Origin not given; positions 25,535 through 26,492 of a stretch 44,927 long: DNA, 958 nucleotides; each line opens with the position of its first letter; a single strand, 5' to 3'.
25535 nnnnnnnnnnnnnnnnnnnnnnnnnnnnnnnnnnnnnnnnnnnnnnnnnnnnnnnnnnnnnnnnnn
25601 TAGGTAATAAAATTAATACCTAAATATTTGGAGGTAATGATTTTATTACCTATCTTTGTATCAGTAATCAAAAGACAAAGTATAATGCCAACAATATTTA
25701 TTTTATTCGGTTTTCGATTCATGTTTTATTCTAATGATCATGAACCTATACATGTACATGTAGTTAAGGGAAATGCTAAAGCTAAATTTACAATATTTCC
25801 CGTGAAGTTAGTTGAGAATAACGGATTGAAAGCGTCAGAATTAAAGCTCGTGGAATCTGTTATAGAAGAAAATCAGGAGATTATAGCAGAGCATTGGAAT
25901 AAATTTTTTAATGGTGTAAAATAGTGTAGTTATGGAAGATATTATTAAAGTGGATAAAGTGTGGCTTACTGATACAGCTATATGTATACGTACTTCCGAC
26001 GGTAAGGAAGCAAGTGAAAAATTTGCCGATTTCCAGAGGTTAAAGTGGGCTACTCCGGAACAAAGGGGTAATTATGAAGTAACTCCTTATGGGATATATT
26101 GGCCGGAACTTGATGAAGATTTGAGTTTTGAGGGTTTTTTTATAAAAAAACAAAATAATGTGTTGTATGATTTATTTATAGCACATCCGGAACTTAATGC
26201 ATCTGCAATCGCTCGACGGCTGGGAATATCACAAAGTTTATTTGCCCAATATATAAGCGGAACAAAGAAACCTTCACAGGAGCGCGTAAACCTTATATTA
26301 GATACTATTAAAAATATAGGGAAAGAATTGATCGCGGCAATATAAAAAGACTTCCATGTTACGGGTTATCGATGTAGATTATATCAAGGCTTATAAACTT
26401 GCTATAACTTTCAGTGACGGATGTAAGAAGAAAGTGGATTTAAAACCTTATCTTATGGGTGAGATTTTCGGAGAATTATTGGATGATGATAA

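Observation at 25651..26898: Self-contained DUF4160 / DUF2442-HTH / DUF2442 (plus small membrane protein) module inserted in front of the tape-measure gene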

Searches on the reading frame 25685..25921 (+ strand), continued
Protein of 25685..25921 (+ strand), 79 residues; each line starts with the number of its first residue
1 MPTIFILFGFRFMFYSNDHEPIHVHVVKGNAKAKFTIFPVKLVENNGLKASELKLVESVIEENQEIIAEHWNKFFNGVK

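Call 77: search_protein_families(library=ncbifam, proteins=[window:25685-25921:+], max_evalue=0.05)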
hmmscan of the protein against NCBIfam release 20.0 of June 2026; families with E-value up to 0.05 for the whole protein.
seq(79 aa): 1 family
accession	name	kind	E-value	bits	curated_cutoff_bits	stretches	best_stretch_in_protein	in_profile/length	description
NF048015.1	toxin_DhiT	equivalog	2.3e-09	37.7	100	1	1-77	1-79/84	type II toxin-antitoxin system toxin DhiT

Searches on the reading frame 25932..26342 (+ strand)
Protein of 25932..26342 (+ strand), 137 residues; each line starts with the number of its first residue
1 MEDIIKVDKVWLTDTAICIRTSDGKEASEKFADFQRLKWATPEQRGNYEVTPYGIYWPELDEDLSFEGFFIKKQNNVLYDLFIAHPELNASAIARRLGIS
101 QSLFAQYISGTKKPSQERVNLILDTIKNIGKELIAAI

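Call 3: search_protein_families(library=pfam, proteins=[window:25932-26342:+], max_evalue=0.1)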
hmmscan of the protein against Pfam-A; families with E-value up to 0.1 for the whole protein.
seq(137 aa): 6 families
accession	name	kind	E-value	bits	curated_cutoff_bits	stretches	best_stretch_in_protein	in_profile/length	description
PF10387.14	DUF2442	-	3.2e-13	50.1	23.9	1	8-69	2-66/72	Protein of unknown function (DUF2442)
PF01381.28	HTH_3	-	0.0021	18.5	23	1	91-124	13-46/55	Helix-turn-helix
PF13560.12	HTH_31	-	0.0052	17.5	27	1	88-124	15-52/64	Helix-turn-helix domain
PF12844.13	HTH_19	-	0.0081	16.5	30.2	1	90-125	15-50/64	Helix-turn-helix domain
PF13412.12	HTH_24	-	0.026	14.5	21.9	1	82-108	12-38/48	Winged helix-turn-helix DNA-binding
PF10703.15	MoaF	-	0.031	14.6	23.3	0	12-80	24-89/108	MoaF N-terminal domain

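Call 5: search_protein_families(library=phrogs, proteins=[window:25932-26342:+], max_evalue=0.01)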
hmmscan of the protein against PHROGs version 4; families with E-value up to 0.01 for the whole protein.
seq(137 aa): 1 family
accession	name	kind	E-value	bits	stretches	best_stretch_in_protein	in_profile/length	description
phrog_8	-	transcription regulation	0.0007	20.1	1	91-124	93-126/346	transcriptional regulator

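Call 6: search_protein_families(library=padloc, proteins=[window:25932-26342:+], max_evalue=1)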
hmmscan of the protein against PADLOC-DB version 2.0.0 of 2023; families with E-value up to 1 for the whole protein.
seq(137 aa): 2 families
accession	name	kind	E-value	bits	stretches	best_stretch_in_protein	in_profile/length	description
PDLC02975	WH_III-A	-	0.011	14.1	1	73-115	4-46/103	-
PDLC04752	PDC-M64A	-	0.012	13.5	1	100-135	27-62/174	-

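Call 7: search_solved_structures(query=window:25932-26342:+, max_evalue=1, show_alignments=2)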
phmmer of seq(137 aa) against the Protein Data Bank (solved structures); distinct sequences matched with E-value up to 1: 2.
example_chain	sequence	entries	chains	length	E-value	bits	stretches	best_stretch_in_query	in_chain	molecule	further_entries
2x8n_A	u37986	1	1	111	0.02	18.2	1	23-73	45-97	CV0863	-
4p1l_A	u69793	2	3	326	0.43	13.9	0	25-90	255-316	TRAP dicarboxylate transporter, DctP subunit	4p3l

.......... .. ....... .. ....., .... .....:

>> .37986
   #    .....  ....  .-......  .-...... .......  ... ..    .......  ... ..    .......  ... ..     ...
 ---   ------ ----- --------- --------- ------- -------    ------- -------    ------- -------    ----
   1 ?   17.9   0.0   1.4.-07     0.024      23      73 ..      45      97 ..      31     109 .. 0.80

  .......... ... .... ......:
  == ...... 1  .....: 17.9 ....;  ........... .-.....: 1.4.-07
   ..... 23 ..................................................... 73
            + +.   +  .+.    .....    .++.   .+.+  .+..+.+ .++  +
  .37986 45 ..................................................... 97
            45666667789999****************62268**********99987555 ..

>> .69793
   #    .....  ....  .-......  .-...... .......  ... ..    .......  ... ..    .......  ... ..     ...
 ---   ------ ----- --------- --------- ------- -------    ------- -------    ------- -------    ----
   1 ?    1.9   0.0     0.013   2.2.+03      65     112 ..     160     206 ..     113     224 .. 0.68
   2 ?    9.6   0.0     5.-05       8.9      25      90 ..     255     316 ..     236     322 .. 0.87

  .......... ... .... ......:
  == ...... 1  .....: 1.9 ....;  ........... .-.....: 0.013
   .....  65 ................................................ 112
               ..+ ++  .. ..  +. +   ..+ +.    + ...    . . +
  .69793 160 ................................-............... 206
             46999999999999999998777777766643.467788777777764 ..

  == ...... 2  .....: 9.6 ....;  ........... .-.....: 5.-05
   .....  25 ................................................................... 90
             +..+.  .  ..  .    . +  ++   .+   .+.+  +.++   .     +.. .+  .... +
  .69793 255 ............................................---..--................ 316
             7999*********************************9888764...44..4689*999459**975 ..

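Call 44: search_solved_structures(query=A2, max_evalue=1, show_alignments=3)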
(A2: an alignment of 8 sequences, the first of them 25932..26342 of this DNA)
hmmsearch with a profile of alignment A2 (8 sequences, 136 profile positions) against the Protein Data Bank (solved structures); distinct sequences matched with E-value up to 1: 0.

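Call 45: find_homologous_proteins(query=window:25932-26342:+, max_evalue=0.001)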
Query seq(137 aa) (137 aa): 2269 proteins with E <= 0.001 among 2285 candidates; the best 120 are listed.
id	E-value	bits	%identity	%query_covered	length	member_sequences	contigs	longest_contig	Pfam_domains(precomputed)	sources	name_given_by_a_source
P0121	1.5e-80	286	96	100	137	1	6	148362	PF10387.15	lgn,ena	-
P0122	3.6e-79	281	91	99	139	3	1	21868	PF10387.15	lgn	-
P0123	8.2e-76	270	92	96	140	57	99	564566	PF10387.15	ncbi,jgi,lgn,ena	jgi:hypothetical protein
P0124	4.8e-75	268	88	97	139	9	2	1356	PF10387.15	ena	-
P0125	3.3e-72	259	88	99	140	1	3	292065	PF10387.15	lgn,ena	-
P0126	4.6e-72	258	88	99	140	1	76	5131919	PF10387.15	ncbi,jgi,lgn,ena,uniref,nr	ncbi:DUF2442 domain-containing protein [Phocaeicola vulgatus]|uniref:DUF2442 domain-containing prote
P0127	5.8e-72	258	88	99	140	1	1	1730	PF10387.15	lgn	-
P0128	6.4e-72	258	88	99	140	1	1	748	PF10387.15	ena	-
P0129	8.9e-72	257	88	99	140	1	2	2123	PF10387.15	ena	-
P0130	1.7e-71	256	85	99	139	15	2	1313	PF10387.15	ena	-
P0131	2.2e-71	256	88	99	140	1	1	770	PF10387.15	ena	-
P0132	2.3e-71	256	88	99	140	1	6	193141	PF10387.15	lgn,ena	-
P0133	2.4e-71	256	88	99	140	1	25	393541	PF10387.15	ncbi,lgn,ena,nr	ncbi:DUF2442 domain-containing protein [Bacteroides fragilis]|nr:DUF2442 domain-containing protein [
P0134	2.4e-71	256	88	99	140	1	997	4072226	PF10387.15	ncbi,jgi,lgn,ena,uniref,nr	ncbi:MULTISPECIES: DUF2442 domain-containing protein [Bacteroides]|jgi:hypothetical protein|uniref:D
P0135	3.3e-71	255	88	99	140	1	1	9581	PF10387.15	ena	-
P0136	4.2e-71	255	88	99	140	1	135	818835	PF10387.15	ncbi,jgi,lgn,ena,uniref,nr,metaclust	ncbi:DUF2442 domain-containing protein [Bacteroides fragilis]|jgi:hypothetical protein|uniref:DUF244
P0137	4.4e-71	255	85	99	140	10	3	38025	PF10387.15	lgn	-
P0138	4.5e-71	255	88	99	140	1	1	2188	PF10387.15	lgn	-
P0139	4.5e-71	255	87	99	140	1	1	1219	PF10387.15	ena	-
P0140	5.3e-71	255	87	99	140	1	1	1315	PF10387.15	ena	-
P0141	6.2e-71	255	87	99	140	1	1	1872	PF10387.15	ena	-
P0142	6.3e-71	255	87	99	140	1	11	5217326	PF10387.15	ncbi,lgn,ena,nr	ncbi:DUF2442 domain-containing protein [Bacteroides fragilis]|nr:DUF2442 domain-containing protein [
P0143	6.3e-71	255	88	99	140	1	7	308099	PF10387.15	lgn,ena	-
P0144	6.8e-71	254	87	99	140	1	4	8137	PF10387.15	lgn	-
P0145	8.7e-71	254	87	99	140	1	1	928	PF10387.15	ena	-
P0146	1.2e-70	254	88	99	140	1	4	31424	PF10387.15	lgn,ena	-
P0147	1.2e-70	254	87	99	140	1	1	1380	PF10387.15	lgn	-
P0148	1.2e-70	254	87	99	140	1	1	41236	PF10387.15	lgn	-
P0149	1.2e-70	254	87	99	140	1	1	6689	PF10387.15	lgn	-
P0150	1.2e-70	254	87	99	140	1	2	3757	PF10387.15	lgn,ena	-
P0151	1.2e-70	254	87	99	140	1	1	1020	PF10387.15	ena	-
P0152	1.5e-70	253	87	99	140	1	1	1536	PF10387.15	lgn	-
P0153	1.7e-70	253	87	99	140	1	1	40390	PF10387.15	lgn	-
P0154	1.7e-70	253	87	99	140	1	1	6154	PF10387.15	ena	-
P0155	1.7e-70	253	87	99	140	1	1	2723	PF10387.15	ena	-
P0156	1.7e-70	253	87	99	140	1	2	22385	PF10387.15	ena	-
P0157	1.7e-70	253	87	99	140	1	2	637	PF10387.15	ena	-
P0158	2.3e-70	253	88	99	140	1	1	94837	PF10387.15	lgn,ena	-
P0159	2.5e-70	253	86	97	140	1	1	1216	PF10387.15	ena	-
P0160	3.0e-70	252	87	99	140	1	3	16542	PF10387.15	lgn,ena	-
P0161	3.2e-70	252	86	99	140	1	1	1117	PF10387.15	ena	-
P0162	3.2e-70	252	87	99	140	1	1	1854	PF10387.15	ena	-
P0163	3.2e-70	252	87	99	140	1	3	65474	PF10387.15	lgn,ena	-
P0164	3.2e-70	252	87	99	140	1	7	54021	PF10387.15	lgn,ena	-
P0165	6.2e-70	251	86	99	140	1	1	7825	PF10387.15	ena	-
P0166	6.2e-70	251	87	99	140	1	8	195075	PF10387.15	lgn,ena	-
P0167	8.5e-70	251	86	99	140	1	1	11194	PF10387.15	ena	-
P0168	8.6e-70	251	87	99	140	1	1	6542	PF10387.15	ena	-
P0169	1.2e-69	250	87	99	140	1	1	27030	PF10387.15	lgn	-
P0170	3.5e-69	249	87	95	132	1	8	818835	PF10387.15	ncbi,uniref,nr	ncbi:hypothetical protein M104_2113 [Bacteroides fragilis str. 1007-1-F |uniref:DUF2442 domain-conta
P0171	3.7e-69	249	86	99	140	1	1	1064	PF10387.15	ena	-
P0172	4.4e-69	249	86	99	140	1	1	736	PF10387.15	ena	-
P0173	1.6e-68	247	84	96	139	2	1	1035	PF10387.15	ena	-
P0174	2.7e-68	246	85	99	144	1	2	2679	PF10387.15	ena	-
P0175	4.0e-67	242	87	93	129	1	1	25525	PF10387.15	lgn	-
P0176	1.4e-66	240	89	92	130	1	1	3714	PF10387.15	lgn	-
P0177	1.7e-64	234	90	88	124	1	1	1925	PF10387.15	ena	-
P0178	9.5e-61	222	65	97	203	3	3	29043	PF10387.15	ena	-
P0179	1.7e-60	221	66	98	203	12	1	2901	PF10387.15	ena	-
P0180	2.0e-60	221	65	97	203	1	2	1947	PF10387.15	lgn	-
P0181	2.3e-60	220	66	98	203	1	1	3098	PF10387.15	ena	-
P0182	5.4e-60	219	65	97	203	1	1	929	PF10387.15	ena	-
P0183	5.4e-60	219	66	98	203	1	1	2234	PF10387.15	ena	-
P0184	1.6e-59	218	65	98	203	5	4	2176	PF10387.15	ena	-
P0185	3.4e-59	217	73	96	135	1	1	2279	PF10387.15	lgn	-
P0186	1.9e-58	214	74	97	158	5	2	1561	PF10387.15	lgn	-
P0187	4.5e-58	213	74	94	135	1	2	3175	PF10387.15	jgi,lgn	-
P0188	8.2e-58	212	71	97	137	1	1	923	PF10387.15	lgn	-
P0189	1.4e-57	211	65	97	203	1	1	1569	PF10387.15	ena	-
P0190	1.7e-57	211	73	96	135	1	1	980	PF10387.15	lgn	-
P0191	2.5e-57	211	73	96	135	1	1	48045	PF10387.15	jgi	-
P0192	3.0e-57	210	74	97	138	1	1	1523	PF10387.15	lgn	-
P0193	3.2e-57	210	71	97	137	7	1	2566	PF10387.15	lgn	-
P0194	5.5e-57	209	71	99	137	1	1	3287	PF10387.15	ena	-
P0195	6.6e-57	209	74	97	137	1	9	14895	PF10387.15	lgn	-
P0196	7.3e-57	209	71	99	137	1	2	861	PF10387.15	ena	-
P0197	1.0e-56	209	71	99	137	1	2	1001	PF10387.15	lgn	-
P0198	1.0e-56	209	70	99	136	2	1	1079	PF10387.15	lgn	-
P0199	1.6e-56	208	70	98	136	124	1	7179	PF10387.15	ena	-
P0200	1.7e-56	208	73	99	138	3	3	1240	PF10387.15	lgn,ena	-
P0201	1.7e-56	208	73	97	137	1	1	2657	PF10387.15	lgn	-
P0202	1.8e-56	208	73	93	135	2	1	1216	PF10387.15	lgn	-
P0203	1.8e-56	208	73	93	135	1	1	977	PF10387.15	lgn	-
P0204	1.8e-56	208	73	97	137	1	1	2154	PF10387.15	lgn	-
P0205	3.1e-56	207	71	99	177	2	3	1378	PF10387.15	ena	-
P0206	3.4e-56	207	73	97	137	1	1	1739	PF10387.15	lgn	-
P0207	4.5e-56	206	69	97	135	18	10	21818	PF10387.15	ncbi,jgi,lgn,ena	jgi:hypothetical protein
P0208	4.7e-56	206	73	93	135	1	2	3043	PF10387.15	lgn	-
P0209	4.8e-56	206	73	97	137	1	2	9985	PF10387.15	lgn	-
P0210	5.3e-56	206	71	99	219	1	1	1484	PF13711.12,PF10387.15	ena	-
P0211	7.3e-56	206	70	99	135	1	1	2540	PF10387.15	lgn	-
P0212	8.7e-56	206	71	99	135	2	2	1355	PF10387.15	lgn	-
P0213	9.1e-56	205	70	97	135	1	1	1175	PF10387.15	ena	-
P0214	9.3e-56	205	70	99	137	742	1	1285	PF10387.15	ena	-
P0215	9.8e-56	205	70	99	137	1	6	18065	PF10387.15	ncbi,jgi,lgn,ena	-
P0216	1.2e-55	205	69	98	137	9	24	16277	PF10387.15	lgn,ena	-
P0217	1.2e-55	205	72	97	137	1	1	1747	PF10387.15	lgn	-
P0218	1.4e-55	205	71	94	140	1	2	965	PF10387.15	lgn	-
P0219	1.4e-55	205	70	96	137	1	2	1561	PF10387.15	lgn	-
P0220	1.5e-55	205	70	96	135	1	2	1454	PF10387.15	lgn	-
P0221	1.5e-55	205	71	97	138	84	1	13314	PF10387.15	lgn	-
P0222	1.9e-55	204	70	99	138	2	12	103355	PF10387.15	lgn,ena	-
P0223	1.9e-55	204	72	99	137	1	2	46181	PF10387.15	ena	-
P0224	2.0e-55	204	70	99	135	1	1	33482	PF10387.15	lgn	-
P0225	2.9e-55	204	72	97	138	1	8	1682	PF10387.15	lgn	-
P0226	3.0e-55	204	69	99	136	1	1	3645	PF10387.15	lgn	-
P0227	3.5e-55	204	69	97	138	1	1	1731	PF10387.15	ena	-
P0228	3.6e-55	204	73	99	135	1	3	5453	PF10387.15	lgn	-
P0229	3.9e-55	203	72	96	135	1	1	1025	PF10387.15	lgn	-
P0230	4.0e-55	203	65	97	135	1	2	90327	PF10387.15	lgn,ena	-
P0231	4.1e-55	203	66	96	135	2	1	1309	PF10387.15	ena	-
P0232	4.2e-55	203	70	99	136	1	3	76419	PF10387.15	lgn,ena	-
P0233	4.6e-55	203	70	99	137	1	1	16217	PF10387.15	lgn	-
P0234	4.7e-55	203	67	99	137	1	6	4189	PF10387.15,PF13560.13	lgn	-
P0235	5.1e-55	203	86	80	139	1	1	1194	PF10387.15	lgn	-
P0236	6.1e-55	203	69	99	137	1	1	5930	PF10387.15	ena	-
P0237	6.6e-55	203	69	97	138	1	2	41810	PF10387.15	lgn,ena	-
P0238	6.9e-55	203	73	99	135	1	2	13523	PF10387.15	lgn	-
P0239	7.0e-55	203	72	96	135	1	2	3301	PF10387.15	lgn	-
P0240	7.2e-55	203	72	96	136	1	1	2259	PF10387.15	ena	-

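Call 58: predict_structure(alignment_id=A3)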
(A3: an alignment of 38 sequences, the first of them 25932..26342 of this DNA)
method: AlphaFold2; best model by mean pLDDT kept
length: 137 residues; sequences in the alignment: 38
mean_pLDDT: 87.1   pTM: 0.51
mean pLDDT of the five models: 87.1, 85.3, 84.8, 84.5, 63.5
residues with pLDDT >= 90: 68; 70-90: 61; 50-70: 7; < 50: 1
segments of 3 or more residues with pLDDT < 50: none
pLDDT, mean of each block of 10 residues (from residue 1): 76 92 90 88 95 93 88 73 82 92 87 88 92 81
secondary structure, 60 per line:
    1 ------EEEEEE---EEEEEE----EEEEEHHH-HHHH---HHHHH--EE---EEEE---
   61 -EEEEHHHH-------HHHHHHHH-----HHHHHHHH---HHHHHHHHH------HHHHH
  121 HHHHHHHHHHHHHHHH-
elements in order: E7-12 E16-21 E26-30 H35-38 H42-46 E54-57 E62-65 H66-69 H77-84 H90-97 H101-109 H116-136

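Call 62: fold_search(model_id=the predicted structure, library=pdb)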
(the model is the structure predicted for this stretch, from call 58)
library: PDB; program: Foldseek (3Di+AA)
matches with E <= 10: 1291; with E <= 0.001: 1
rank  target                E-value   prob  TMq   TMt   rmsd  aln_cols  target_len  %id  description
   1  2x8n_MODEL_1_A        9.6e-04  1.00  0.43  0.52   5.1        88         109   24  Solution NMR structure of uncharacterized protein CV0863 from Chromobacterium violaceum. NORTHEAST STRUCTURAL  (released 2010-04-28)
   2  2auw_B                1.6e-03  1.00  0.37  0.34  10.1       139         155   14  Crystal Structure of Putative DNA Binding Protein NE0471 from Nitrosomonas europaea ATCC 19718 (released 2005-10-11)
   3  3k8r_A                1.9e-03  1.00  0.45  0.68   4.0        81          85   20  Crystal structure of protein of unknown function (YP_427503.1) from Rhodospirillum rubrum ATCC 11170 at 2.75 A resolut (released 2009-10-27)
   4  2auw_A                2.0e-03  1.00  0.36  0.33   8.8       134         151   15  Crystal Structure of Putative DNA Binding Protein NE0471 from Nitrosomonas europaea ATCC 19718 (released 2005-10-11)
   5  3k8r_B                3.7e-03  1.00  0.42  0.66   4.0        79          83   23  Crystal structure of protein of unknown function (YP_427503.1) from Rhodospirillum rubrum ATCC 11170 at 2.75 A resolut (released 2009-10-27)
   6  3bs3                  3.4e-01  0.99  0.33  0.70   1.6        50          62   14  Crystal structure of a putative DNA-binding protein from Bacteroides fragilis (released 2008-01-15)
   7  9gr0_B                3.4e-01  0.91  0.18  0.06   1.3        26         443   19  Interaction with AK2A links AIFM1 to cellular energy metabolism. The cryo-EM structure of dimeric AIFM1 bound by AK2A. (released 2025-07-09)
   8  5j9i_E                3.6e-01  0.94  0.33  0.61   5.1        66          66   20  Crystal structure of the HigA2 antitoxin C-terminal domain (released 2017-04-05)
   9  5j9i_A                3.8e-01  0.92  0.33  0.60   5.2        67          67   19  Crystal structure of the HigA2 antitoxin C-terminal domain (released 2017-04-05)
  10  5tuk_D                4.1e-01  0.44  0.19  0.07   8.0        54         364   17  Crystal structure of tetracycline destructase Tet(51) (released 2017-05-10)
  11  4lkm_C                4.1e-01  0.15  0.20  0.13  13.1       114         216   11  Crystal structure of Plk1 Polo-box domain in complex with PL-74 (released 2013-12-11)
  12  5nfu_A                4.1e-01  0.14  0.20  0.13  13.2       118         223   12  The structure of the polo-box domain (PBD) of polo-like kinase 1 (Plk1) in complex with LHSpTA peptide (released 2018-05-16)
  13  4hco_B                4.3e-01  0.14  0.20  0.13  13.1       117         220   12  Human Plk1-PBD in complex with Thymoquinone at the phophopeptide binding site (released 2012-10-10)
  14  8d3o_A                4.6e-01  0.87  0.18  0.06   1.4        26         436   19  Crystal structure of human Apoptosis-Inducing Factor (AIF) complexed with 8-methoxyquinolin-4-amine (released 2023-11-08)
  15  4bur_A                4.6e-01  0.87  0.18  0.06   1.3        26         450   19  Crystal structure of the reduced human Apoptosis inducing factor complexed with NAD (released 2014-07-09)
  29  3omt_B                5.9e-01  0.98  0.36  0.70   2.1        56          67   16  Putative antitoxin component, CHU_2935 protein, from Xre family from Prevotella buccae. (released 2010-09-08)
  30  5j9i_G                5.9e-01  0.87  0.31  0.58   5.1        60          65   18  Crystal structure of the HigA2 antitoxin C-terminal domain (released 2017-04-05)
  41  3kz3_A                6.6e-01  0.97  0.34  0.55   1.6        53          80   19  A structure of a lambda repressor fragment mutant (released 2010-02-23)
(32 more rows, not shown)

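Call 77: search_protein_families(library=ncbifam, proteins=[window:25932-26342:+], max_evalue=0.05)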
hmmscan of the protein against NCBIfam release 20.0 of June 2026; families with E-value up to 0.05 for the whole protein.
seq(137 aa): 0 families
